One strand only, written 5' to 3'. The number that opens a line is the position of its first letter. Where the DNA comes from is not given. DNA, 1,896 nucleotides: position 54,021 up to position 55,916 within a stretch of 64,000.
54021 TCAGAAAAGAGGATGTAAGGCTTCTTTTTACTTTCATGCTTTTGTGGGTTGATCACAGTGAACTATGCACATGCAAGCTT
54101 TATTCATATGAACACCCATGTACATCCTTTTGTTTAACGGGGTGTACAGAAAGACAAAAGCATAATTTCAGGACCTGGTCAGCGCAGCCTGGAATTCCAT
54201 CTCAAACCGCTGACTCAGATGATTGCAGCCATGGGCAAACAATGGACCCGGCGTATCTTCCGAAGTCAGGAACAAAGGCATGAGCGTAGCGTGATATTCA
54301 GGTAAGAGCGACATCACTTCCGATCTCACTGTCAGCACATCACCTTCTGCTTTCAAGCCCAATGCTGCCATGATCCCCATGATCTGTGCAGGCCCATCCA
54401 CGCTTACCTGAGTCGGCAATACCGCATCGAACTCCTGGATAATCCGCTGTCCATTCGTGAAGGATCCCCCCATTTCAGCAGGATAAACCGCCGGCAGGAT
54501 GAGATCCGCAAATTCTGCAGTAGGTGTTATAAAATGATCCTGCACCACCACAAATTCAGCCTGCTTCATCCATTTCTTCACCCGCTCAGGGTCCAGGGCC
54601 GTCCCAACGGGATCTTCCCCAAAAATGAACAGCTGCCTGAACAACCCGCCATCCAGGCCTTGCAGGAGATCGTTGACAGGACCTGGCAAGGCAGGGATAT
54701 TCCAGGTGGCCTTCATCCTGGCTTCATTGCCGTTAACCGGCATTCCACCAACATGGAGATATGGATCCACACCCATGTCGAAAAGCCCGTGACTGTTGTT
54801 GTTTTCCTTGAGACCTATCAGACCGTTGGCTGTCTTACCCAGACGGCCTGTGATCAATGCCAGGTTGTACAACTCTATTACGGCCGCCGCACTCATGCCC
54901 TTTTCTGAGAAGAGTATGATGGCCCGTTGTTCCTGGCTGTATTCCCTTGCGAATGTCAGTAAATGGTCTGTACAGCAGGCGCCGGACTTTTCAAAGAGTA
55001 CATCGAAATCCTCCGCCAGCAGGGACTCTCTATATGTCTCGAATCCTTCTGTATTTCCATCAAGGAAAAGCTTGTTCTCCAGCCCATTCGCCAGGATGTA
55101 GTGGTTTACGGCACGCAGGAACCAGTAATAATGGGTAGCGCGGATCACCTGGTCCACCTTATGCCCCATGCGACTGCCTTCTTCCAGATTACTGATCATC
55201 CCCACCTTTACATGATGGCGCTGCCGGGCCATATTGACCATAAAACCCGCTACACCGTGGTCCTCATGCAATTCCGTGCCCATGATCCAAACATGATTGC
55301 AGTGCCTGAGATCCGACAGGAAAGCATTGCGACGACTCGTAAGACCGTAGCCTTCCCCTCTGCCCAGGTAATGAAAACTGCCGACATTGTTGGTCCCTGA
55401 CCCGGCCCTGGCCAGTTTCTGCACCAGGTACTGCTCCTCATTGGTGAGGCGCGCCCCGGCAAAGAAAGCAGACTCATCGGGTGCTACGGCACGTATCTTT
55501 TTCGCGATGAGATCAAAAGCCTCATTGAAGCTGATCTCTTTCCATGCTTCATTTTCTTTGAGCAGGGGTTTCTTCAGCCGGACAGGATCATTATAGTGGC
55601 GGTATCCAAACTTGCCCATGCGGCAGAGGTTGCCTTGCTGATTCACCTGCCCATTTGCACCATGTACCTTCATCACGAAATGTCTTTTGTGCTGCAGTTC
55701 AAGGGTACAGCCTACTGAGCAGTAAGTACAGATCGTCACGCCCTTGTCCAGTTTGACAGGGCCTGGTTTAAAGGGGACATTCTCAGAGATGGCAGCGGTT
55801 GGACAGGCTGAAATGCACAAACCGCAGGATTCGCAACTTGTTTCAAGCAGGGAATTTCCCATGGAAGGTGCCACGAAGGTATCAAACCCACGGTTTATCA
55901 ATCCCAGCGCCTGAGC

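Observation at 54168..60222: Bfu-type (NuoE/NuoF/NuoG-like) putative electron-bifurcating enzyme whose large subunit fuses a GltD NADPH module with a catalytically degenerate molybdopterin domain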

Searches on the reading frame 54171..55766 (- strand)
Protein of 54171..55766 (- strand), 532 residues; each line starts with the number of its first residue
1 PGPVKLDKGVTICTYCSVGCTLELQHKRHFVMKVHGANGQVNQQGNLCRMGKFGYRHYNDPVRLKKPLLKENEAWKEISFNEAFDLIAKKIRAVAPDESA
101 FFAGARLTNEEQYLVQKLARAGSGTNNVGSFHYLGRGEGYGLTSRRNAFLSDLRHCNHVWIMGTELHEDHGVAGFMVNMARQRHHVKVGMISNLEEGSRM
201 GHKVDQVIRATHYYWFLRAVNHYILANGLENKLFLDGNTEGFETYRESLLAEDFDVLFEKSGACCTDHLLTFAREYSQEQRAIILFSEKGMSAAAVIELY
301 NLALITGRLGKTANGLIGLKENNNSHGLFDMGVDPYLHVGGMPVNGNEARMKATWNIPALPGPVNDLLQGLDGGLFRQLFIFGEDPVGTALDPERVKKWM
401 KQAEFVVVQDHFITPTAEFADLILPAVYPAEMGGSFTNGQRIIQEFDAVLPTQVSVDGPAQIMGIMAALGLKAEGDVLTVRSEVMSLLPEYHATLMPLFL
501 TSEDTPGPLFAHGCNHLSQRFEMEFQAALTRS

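Call 16: search_solved_structures(query=window:54171-55766:-, max_evalue=1e-20, show_alignments=5)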
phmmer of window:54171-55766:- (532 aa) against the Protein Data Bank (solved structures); distinct sequences matched with E-value up to 1e-20: 12.
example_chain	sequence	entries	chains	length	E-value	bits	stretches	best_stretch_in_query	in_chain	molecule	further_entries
7qv7_S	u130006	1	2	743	1.1e-52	182.6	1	5-457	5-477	Hydrogen dependent carbon dioxide reductase subunit FdhF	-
9t1s_L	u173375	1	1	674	1.5e-50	175.5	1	6-452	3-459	formate dehydrogenase (coenzyme F420)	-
8rqz_C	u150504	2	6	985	2.2e-50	175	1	6-450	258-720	Probable oxidoreductase YjgC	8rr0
9gzq_A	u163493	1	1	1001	2.3e-50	174.9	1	6-450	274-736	Probable oxidoreductase YjgC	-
7bkb_D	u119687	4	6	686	1.2e-49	172.6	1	10-471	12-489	Formate dehydrogenase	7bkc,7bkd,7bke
1aa6_A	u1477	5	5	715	8.4e-46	159.8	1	8-463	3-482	FORMATE DEHYDROGENASE H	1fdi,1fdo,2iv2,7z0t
8oh5_C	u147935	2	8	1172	1.7e-40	142.3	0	3-179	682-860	Formate dehydrogenase-O, major subunit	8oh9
9wxb_B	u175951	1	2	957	1.7e-39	139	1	8-450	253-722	Formate dehydrogenase alpha subunit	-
6tg9_A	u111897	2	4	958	8.8e-39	136.7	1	8-452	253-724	Formate dehydrogenase subunit alpha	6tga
7vw6_A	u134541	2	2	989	1.3e-38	136.1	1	11-448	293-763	Formate dehydrogenase | Tungsten-containing formate dehydrogenase alpha subunit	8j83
7e5z_A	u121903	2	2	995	1.4e-38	136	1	11-448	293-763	Formate dehydrogenase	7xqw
9bov_A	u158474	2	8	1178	6.4e-28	100.8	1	8-334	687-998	Molybdopterin oxidoreductase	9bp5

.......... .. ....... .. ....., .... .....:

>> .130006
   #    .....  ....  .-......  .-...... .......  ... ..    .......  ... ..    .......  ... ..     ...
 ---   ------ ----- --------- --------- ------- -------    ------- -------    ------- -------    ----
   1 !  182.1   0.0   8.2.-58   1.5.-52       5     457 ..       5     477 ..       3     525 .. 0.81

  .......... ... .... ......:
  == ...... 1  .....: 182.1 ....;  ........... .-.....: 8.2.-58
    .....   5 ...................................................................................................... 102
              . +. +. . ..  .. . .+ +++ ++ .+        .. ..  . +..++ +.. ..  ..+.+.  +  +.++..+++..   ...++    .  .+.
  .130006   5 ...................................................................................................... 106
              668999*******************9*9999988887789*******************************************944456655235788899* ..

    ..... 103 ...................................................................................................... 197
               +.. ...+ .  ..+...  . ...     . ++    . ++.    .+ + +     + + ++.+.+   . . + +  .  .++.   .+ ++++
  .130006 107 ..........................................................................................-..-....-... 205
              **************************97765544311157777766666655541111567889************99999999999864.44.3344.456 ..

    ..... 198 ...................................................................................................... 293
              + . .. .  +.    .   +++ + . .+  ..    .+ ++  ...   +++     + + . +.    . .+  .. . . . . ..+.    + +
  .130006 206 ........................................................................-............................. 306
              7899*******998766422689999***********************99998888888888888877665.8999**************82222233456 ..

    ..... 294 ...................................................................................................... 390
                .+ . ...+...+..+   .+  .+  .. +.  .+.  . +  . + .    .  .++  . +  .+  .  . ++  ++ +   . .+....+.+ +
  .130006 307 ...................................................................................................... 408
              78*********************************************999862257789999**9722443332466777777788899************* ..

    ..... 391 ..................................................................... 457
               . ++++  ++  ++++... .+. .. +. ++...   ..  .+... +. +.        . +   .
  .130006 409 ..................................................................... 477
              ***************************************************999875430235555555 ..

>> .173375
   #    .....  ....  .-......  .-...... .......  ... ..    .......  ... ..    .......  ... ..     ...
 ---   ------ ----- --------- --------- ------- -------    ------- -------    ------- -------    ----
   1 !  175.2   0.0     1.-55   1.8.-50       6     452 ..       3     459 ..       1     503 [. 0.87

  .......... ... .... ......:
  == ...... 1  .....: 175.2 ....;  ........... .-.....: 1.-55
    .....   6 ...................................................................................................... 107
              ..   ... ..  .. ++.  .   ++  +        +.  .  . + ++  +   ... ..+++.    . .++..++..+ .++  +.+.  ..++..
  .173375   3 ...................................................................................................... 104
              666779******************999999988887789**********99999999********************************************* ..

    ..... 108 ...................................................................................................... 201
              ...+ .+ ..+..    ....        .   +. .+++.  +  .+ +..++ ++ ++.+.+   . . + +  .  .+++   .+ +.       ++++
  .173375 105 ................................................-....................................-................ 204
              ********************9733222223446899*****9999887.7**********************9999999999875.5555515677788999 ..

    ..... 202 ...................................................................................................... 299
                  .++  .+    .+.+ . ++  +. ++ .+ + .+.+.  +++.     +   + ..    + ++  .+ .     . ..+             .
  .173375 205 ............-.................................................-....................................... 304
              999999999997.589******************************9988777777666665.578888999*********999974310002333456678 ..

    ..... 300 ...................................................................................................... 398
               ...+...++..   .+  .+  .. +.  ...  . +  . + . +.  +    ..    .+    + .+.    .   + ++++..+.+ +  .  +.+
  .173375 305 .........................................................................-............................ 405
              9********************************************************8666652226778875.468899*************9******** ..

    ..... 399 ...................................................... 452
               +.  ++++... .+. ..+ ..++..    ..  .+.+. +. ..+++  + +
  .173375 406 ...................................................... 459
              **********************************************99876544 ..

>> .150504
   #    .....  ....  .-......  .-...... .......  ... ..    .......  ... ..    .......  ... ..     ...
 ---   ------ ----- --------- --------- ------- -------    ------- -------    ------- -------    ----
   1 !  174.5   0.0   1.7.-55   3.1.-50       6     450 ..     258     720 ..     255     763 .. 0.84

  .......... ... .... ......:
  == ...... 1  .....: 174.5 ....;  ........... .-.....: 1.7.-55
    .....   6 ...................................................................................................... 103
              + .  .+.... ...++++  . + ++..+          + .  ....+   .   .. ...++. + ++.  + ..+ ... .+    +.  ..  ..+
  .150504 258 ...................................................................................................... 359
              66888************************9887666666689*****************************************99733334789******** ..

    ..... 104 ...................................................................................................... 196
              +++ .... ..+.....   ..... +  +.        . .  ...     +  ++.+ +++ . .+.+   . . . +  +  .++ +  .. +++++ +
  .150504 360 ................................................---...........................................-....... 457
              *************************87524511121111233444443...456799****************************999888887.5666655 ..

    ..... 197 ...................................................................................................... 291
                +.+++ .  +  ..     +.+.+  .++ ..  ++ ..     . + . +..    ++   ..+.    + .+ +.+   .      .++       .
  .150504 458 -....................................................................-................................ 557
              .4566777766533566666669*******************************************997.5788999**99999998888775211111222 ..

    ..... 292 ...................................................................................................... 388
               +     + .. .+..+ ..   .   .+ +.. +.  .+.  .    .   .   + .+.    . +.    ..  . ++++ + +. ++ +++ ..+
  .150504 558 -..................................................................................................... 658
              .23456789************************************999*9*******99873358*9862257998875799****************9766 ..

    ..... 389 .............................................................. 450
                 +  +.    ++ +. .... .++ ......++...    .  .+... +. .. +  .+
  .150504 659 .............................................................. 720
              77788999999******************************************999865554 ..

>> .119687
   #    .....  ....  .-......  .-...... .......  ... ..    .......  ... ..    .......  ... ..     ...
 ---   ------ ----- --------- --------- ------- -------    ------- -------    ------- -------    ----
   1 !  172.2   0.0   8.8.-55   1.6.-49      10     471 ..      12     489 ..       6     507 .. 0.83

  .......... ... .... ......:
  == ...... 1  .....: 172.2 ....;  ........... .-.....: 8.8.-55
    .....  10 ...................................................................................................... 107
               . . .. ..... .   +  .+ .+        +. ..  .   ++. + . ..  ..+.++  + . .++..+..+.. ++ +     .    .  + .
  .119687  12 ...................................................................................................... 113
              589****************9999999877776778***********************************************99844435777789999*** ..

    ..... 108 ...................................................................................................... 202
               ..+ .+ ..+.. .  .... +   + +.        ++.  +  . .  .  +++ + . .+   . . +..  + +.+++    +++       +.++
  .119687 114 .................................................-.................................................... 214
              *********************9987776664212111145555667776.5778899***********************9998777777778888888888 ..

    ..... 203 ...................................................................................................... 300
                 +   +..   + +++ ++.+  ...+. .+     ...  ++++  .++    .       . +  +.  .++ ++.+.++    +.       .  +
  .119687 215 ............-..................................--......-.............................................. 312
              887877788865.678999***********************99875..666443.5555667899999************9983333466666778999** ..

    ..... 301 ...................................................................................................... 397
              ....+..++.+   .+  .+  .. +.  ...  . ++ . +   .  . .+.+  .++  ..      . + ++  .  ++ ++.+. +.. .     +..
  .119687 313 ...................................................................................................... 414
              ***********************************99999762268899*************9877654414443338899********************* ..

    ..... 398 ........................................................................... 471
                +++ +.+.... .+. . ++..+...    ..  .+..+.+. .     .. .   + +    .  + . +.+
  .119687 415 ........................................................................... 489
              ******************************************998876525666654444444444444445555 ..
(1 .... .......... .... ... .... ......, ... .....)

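Call 53: predict_structure(alignment_id=A1)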
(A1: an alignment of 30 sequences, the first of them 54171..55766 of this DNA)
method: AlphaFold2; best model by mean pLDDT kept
length: 532 residues; sequences in the alignment: 30
mean_pLDDT: 87.8   pTM: 0.88
mean pLDDT of the five models: 87.8, 87.0, 86.0, 85.5, 85.1
residues with pLDDT >= 90: 290; 70-90: 201; 50-70: 39; < 50: 2
segments of 3 or more residues with pLDDT < 50: none
pLDDT, mean of each block of 10 residues (from residue 1): 79 72 89 84 68 72 95 95 98 96 87 93 92 77 80 93 83 86 95 80 90 96 97 93 97 97 90 93 91 93 93 87 63 75 83 90 87 96 94 96 97 95 94 83 86 91 95 82 85 81 87 85 79 61
secondary structure, 60 per line:
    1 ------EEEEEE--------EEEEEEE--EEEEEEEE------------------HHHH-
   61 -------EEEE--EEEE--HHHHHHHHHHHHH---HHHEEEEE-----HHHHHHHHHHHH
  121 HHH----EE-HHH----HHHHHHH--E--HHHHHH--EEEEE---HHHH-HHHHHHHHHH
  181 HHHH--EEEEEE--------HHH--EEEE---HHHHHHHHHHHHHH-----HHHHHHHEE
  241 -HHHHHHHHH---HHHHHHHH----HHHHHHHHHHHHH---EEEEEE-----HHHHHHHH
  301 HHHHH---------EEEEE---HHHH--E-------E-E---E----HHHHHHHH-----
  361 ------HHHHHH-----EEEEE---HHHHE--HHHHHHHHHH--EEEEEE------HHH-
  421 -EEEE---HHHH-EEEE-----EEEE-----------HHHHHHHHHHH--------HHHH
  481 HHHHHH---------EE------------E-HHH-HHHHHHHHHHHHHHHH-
elements in order: E7-12 E21-27 E30-37 H56-59 E68-71 E74-77 H80-92 E99-103 H109-123 H138-144 H150-155 E158-162 H166-169 H171-184 E187-192 E206-209 H213-226 H232-238 H242-250 H254-261 H266-278 E282-287 H293-305 E315-319 H323-326 H348-355 H367-372 E378-382 H386-389 H393-402 E405-410 E422-425 H429-432 E434-437 E443-446 H458-468 H477-486 H516-531

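Call 55: fold_search(model_id=the predicted structure, library=pdb)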
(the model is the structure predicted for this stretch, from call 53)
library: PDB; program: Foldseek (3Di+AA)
matches with E <= 10: 1124; with E <= 0.001: 175
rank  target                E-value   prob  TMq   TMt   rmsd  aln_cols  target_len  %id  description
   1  8rqz_C                1.1e-36  1.00  0.81  0.46   3.2       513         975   27  Crystal structure of Molybdenum bispyranopterin guanine dinucleotide formate dehydrogenases ForCE1 from Bacillus subti (released 2025-08-06)
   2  8j83_A                2.2e-35  1.00  0.80  0.48   3.4       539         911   24  Crystal structure of formate dehydrogenase from Methylorubrum extorquens AM1 (released 2023-10-11)
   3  7vw6_A                3.5e-35  1.00  0.80  0.48   3.5       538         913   24  Cryo-EM Structure of Formate Dehydrogenase 1 from Methylorubrum extorquens AM1 (released 2022-06-01)
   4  1fdi                  1.1e-34  1.00  0.81  0.61   3.3       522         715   27  OXIDIZED FORM OF FORMATE DEHYDROGENASE H FROM E. COLI COMPLEXED WITH THE INHIBITOR NITRITE (released 1997-08-20)
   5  9ktl_A                1.1e-34  1.00  0.81  0.47   3.2       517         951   24  Cryo-EM structure of reduced form of formate dehydrogenase from Rhodobacter aestuarii (RaFDH) with NADH (released 2025-06-18)
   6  1aa6                  6.7e-34  1.00  0.81  0.63   3.2       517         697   26  REDUCED FORM OF FORMATE DEHYDROGENASE H FROM E. COLI (released 1997-08-20)
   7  7xqw_A                1.0e-32  1.00  0.81  0.55   3.1       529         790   24  Formate dehydrogenase (FDH) from Methylobacterium extorquens AM1 (MeFDH1) (released 2023-08-09)
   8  7bkb_D                4.9e-32  1.00  0.79  0.77   3.6       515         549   26  Formate dehydrogenase - heterodisulfide reductase - formylmethanofuran dehydrogenase complex from Methanospirillum hun (released 2021-09-29)
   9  7z0t_A                1.3e-31  1.00  0.80  0.61   3.4       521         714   26  Structure of the Escherichia coli formate hydrogenlyase complex (aerobic preparation, composite structure) (released 2022-09-28)
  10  7qv7_S                3.1e-30  1.00  0.78  0.73   3.8       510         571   29  Cryo-EM structure of Hydrogen-dependent CO2 reductase. (released 2022-07-06)
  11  6tg9_A                6.9e-30  1.00  0.79  0.46   3.5       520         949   24  Cryo-EM Structure of NADH reduced form of NAD+-dependent Formate Dehydrogenase from Rhodobacter capsulatus (released 2020-04-22)
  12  2v3v                  1.3e-29  1.00  0.77  0.58   4.0       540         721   21  A New Catalytic Mechanism of Periplasmic Nitrate Reductase from Desulfovibrio desulfuricans ATCC 27774 from Crystallogra (released 2008-03-18)
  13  2v45                  1.3e-29  1.00  0.76  0.57   4.2       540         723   21  A New Catalytic Mechanism of Periplasmic Nitrate Reductase from Desulfovibrio desulfuricans ATCC 27774 from Crystallogra (released 2008-03-18)
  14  9bov_A                2.5e-29  1.00  0.78  0.36   4.6       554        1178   20  Structure of electron bifurcating Nfn-ABC complexed with NAD from Caldicellulosiruptor saccharolyticus (released 2025-03-05)
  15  8oh5_C                3.3e-29  1.00  0.75  0.35   4.9       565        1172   23  Cryo-EM structure of the electron bifurcating transhydrogenase StnABC complex from Sporomusa Ovata (state 2) (released 2023-09-13)
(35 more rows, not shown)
